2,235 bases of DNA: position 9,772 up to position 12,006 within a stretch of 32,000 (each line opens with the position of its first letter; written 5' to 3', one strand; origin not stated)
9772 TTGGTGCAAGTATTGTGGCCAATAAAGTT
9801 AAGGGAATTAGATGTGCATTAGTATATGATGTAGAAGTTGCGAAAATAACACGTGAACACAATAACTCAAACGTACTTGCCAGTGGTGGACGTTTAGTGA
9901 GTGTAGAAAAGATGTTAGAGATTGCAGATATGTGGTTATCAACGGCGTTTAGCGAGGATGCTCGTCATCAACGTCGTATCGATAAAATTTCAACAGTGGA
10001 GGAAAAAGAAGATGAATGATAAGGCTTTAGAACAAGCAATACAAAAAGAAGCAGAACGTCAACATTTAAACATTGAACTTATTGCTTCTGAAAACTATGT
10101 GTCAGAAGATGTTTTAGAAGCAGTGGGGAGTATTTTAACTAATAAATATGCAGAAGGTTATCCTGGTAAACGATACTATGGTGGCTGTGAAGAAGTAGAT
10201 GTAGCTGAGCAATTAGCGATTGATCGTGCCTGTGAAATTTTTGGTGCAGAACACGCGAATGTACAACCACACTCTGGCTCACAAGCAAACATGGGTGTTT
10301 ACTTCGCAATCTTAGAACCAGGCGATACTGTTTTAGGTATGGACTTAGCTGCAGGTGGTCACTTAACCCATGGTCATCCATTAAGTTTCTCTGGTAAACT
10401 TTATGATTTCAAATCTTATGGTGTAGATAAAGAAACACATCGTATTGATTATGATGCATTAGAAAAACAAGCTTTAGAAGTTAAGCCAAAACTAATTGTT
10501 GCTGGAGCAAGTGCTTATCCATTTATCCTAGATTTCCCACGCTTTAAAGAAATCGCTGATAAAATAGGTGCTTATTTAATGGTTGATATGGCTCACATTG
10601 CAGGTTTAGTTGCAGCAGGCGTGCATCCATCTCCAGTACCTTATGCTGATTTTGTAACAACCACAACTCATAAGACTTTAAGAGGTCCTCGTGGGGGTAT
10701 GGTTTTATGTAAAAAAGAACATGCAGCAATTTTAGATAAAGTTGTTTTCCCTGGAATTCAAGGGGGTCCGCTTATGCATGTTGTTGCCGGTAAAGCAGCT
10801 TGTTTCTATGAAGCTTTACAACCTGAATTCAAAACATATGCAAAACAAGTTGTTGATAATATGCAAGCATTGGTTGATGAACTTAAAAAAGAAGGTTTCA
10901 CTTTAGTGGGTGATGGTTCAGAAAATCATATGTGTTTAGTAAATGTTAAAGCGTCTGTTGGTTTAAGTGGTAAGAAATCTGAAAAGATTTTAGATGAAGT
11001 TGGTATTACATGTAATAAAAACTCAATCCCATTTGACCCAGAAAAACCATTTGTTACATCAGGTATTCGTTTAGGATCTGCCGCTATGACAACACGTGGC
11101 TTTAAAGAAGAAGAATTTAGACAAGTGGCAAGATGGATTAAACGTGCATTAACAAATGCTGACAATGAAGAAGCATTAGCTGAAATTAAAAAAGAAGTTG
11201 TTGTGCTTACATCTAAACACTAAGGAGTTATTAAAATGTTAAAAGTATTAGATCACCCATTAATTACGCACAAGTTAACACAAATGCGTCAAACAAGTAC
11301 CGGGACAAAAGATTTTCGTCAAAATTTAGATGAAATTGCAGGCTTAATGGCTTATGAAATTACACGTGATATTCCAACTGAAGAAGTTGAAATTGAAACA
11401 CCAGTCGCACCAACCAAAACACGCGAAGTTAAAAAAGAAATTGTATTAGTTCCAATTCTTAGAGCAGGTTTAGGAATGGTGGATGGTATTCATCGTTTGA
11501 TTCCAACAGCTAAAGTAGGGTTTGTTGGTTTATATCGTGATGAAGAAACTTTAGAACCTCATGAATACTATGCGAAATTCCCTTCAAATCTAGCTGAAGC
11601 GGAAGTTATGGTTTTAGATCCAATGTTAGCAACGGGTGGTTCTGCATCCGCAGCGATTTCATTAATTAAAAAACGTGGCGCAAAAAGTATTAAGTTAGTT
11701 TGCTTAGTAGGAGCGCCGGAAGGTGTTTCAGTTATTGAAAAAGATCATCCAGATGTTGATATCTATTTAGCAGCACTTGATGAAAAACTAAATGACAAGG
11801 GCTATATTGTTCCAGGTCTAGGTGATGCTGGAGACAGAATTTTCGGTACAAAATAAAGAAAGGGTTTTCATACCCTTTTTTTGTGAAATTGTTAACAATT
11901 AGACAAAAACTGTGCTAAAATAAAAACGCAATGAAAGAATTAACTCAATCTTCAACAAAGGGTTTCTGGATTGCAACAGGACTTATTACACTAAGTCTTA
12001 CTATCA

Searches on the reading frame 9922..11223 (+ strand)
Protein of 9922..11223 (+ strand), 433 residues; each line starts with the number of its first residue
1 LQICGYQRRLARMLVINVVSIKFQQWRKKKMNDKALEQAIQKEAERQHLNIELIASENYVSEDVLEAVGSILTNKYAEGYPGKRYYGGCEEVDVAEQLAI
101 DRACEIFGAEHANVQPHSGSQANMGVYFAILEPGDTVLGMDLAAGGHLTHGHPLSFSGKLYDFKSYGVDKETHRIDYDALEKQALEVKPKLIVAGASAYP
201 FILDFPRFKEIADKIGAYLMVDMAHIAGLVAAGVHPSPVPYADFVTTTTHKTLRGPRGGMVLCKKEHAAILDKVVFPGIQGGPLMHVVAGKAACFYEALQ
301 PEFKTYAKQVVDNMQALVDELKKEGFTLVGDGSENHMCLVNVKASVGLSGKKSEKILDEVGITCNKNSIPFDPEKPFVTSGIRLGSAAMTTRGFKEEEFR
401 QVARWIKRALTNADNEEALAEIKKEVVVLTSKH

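Call 40: search_protein_families(library=pfam, proteins=[window:9922-11223:+], max_evalue=0.00001)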
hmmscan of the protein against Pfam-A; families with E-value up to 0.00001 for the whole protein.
window:9922-11223:+ (433 aa): 2 families
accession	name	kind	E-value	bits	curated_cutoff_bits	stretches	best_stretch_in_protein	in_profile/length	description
PF00464.25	SHMT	-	5.7e-168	559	27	1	31-406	3-399/399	Serine hydroxymethyltransferase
PF00155.27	Aminotran_1_2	-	2.6e-11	43.7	19.7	1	110-391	64-351/361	Aminotransferase class I and II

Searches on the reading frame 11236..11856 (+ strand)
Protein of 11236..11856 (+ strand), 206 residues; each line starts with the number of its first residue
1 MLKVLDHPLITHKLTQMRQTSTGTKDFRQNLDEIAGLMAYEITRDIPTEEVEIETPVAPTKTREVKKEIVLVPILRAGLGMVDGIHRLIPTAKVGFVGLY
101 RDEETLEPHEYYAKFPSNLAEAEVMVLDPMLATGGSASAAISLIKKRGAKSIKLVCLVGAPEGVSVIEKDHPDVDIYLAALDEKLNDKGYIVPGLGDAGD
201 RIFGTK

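Call 90: search_protein_families(library=pfam, proteins=[window:11236-11856:+], max_evalue=0.0001)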
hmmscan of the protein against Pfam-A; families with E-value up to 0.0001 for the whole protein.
window:11236-11856:+ (206 aa): 2 families
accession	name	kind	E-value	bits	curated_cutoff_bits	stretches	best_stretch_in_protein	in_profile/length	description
PF14681.12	UPRTase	-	4e-76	255.5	27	1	4-205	1-206/206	Uracil phosphoribosyltransferase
PF00156.33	Pribosyltran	-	8e-12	45.2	26.3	1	66-172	28-138/158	Phosphoribosyl transferase domain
